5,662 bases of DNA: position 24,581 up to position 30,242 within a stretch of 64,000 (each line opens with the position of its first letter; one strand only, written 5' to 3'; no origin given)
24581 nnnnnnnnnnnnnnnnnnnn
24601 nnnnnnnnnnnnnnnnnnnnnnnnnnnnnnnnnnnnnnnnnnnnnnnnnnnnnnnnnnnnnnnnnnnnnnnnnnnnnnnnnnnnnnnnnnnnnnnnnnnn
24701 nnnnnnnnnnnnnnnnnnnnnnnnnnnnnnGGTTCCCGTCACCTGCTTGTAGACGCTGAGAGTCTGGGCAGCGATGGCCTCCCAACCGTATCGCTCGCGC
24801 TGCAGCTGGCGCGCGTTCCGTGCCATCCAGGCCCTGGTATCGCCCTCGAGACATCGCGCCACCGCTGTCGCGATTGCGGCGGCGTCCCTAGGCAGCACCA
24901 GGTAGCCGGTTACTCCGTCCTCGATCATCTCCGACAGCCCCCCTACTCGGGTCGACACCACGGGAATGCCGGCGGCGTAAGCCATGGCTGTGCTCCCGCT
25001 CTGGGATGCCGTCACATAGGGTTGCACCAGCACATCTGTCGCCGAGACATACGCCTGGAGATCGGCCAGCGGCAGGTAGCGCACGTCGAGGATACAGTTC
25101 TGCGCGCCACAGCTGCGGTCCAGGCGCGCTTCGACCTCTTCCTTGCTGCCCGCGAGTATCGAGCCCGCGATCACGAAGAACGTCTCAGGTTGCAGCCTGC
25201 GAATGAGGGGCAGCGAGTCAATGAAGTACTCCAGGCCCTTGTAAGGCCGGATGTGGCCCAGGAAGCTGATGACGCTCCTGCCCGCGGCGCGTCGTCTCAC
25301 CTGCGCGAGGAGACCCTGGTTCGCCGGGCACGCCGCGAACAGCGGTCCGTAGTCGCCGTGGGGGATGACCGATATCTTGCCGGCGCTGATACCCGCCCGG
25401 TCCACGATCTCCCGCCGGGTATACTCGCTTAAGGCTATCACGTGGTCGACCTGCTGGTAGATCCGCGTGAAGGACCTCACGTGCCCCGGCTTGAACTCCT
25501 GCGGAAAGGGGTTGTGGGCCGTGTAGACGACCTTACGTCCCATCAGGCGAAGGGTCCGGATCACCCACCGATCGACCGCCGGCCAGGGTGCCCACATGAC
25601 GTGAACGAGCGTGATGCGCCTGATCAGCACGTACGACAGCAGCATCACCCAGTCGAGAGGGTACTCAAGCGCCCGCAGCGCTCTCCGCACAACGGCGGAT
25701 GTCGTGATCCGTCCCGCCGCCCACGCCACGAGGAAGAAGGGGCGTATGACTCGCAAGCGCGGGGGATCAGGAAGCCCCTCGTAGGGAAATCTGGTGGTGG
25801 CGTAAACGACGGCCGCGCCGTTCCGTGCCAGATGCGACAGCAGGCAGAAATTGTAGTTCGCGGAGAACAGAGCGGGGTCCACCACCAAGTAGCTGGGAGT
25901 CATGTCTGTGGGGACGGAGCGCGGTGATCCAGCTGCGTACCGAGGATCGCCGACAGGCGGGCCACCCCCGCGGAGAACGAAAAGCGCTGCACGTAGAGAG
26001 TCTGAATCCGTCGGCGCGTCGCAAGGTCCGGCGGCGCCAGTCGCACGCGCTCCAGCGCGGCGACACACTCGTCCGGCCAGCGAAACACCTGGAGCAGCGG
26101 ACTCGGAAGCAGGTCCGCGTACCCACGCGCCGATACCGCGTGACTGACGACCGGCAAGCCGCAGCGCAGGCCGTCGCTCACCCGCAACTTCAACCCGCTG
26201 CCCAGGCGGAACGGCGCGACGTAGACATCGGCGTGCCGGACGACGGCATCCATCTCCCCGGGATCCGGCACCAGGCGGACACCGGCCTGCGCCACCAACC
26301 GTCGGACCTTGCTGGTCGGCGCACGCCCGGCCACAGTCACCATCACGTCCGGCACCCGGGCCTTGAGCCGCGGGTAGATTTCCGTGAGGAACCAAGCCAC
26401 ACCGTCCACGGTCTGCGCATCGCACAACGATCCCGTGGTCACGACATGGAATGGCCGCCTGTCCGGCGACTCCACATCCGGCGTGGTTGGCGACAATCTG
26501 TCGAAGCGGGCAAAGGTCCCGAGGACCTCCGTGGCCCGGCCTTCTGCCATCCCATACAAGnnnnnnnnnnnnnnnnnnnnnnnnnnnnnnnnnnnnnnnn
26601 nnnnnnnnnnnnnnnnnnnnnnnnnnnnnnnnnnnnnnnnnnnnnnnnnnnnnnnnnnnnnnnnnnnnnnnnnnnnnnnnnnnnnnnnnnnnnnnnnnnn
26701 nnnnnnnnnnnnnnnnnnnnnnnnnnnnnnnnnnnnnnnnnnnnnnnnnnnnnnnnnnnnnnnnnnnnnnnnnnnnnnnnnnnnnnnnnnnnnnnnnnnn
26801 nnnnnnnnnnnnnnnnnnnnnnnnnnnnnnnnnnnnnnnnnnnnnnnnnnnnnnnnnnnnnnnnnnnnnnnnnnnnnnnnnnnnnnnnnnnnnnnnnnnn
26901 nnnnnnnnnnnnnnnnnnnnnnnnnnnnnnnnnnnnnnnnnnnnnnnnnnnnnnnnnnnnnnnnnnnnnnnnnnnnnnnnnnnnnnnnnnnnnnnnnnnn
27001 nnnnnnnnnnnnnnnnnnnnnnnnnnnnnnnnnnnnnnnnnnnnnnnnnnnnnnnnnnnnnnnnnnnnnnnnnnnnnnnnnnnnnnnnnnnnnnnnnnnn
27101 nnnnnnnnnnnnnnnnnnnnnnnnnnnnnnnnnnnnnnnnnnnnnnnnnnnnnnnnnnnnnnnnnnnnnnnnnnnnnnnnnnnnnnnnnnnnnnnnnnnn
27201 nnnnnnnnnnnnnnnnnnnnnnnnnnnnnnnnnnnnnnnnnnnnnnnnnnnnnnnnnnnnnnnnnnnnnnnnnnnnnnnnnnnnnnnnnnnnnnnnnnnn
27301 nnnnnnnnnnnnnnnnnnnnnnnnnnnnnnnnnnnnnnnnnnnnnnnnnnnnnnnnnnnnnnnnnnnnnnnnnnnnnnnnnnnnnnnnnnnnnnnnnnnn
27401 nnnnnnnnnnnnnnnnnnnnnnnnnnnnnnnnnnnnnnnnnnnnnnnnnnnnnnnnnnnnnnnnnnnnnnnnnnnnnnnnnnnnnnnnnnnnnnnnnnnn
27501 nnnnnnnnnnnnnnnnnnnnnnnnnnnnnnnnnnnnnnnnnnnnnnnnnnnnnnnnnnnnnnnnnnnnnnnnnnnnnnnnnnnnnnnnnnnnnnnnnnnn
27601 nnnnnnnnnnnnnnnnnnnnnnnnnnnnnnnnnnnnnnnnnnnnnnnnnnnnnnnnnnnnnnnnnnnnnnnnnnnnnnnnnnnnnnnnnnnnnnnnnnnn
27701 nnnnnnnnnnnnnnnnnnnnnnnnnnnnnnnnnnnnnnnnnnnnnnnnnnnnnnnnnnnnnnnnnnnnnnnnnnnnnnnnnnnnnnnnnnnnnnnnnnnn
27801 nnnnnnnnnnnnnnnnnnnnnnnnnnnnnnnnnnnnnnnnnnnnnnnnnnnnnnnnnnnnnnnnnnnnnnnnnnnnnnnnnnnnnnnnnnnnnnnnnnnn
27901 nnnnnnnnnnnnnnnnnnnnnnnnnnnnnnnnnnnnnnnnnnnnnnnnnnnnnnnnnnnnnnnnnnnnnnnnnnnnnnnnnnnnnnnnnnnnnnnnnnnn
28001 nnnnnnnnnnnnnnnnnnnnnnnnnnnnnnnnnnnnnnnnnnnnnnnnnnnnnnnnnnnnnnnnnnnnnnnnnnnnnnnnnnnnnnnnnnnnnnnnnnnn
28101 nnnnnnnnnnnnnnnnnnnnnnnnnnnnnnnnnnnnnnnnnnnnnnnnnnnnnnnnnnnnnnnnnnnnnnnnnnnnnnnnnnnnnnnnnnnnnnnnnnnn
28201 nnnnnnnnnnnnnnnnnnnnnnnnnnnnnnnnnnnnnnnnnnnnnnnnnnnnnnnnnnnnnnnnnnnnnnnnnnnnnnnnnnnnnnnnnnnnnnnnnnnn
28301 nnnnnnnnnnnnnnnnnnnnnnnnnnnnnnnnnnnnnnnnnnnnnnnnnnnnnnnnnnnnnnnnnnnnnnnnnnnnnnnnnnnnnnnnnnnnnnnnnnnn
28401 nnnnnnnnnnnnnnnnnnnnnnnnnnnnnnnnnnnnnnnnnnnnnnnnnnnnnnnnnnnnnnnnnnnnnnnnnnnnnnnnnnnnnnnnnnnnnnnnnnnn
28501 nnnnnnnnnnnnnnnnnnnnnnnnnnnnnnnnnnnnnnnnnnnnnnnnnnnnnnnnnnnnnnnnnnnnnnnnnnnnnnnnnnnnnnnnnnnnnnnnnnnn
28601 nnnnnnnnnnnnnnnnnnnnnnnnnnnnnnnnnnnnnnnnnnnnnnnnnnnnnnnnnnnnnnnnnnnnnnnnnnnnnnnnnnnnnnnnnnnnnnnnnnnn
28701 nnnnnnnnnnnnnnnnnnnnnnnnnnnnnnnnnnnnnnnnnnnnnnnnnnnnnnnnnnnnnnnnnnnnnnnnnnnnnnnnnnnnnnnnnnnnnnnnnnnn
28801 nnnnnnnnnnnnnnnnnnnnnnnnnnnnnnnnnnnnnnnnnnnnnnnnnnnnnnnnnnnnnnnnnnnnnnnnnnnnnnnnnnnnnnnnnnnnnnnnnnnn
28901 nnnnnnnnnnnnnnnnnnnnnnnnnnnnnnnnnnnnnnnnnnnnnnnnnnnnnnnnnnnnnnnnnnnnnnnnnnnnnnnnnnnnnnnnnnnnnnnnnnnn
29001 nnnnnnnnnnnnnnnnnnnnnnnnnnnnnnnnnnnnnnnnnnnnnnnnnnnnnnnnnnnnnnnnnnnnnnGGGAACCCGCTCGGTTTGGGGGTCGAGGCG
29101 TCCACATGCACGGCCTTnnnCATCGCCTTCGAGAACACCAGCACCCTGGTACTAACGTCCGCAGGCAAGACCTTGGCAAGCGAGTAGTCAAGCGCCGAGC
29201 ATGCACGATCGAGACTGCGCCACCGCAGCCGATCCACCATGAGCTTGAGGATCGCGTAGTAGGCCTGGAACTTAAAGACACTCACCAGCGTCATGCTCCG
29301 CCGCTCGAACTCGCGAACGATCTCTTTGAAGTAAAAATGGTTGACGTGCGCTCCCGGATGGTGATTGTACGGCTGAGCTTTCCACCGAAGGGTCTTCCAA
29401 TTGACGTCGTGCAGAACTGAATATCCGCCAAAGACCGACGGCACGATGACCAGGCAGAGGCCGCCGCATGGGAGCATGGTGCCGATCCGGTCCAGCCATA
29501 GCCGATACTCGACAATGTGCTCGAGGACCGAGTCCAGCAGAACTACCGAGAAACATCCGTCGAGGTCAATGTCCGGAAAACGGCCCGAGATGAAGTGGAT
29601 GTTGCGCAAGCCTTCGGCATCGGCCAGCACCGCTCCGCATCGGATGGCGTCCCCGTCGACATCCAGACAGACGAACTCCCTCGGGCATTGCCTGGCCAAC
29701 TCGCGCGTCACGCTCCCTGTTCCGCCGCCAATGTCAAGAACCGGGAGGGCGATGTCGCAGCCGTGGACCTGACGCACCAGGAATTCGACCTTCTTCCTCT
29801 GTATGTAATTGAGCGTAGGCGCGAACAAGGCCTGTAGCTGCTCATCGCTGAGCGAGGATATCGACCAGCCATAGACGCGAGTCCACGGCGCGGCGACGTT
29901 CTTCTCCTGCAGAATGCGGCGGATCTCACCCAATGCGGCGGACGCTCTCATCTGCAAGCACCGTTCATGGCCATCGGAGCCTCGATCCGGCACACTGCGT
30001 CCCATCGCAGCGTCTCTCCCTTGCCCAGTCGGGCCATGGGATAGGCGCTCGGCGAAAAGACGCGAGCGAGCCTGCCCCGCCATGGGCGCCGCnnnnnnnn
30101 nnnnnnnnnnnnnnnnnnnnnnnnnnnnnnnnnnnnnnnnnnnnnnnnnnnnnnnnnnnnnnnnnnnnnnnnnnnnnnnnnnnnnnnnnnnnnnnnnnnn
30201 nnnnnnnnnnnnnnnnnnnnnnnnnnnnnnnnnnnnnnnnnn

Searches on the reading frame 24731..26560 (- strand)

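Call 21: search_protein_families(library=pfam, proteins=[window:24731-26560:-], max_evalue=0.001)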
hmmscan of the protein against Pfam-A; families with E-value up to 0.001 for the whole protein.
window:24731-26560:- (610 aa): 4 families
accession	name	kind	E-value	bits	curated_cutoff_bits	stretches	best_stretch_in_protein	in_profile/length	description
PF13692.12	Glyco_trans_1_4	-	9.7e-25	87.9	27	1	429-572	2-141/142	Glycosyl transferases group 1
PF00534.26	Glycos_transf_1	-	2e-22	80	26.4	1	425-585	12-171/172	Glycosyl transferases group 1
PF13439.12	Glyco_transf_4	-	2.3e-14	54.2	28.5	1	236-402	7-165/170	Glycosyltransferase Family 4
PF13524.12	Glyco_trans_1_2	-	9.6e-05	22.8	25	1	494-601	33-143/144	Glycosyl transferase-like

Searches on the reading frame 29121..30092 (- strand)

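Call 21: search_protein_families(library=pfam, proteins=[window:29121-30092:-], max_evalue=0.001)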
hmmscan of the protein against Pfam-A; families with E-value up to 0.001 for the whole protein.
window:29121-30092:- (324 aa): 6 families
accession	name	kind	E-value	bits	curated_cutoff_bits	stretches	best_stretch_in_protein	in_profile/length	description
PF13649.12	Methyltransf_25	-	1.2e-10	42.3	27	1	118-211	1-97/97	Methyltransferase domain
PF13489.12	Methyltransf_23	-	2.9e-09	37.3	27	1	117-270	25-162/164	Methyltransferase domain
PF13847.12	Methyltransf_31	-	3.5e-09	36.9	27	1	116-219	5-113/145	Methyltransferase domain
PF08242.18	Methyltransf_12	-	1.9e-08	35.4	30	1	119-212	1-97/98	Methyltransferase domain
PF08241.18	Methyltransf_11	-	3e-08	34.6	21.2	1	119-214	1-94/95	Methyltransferase domain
PF00891.24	Methyltransf_2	-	6.6e-05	22.8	22.3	1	62-216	9-165/210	O-methyltransferase domain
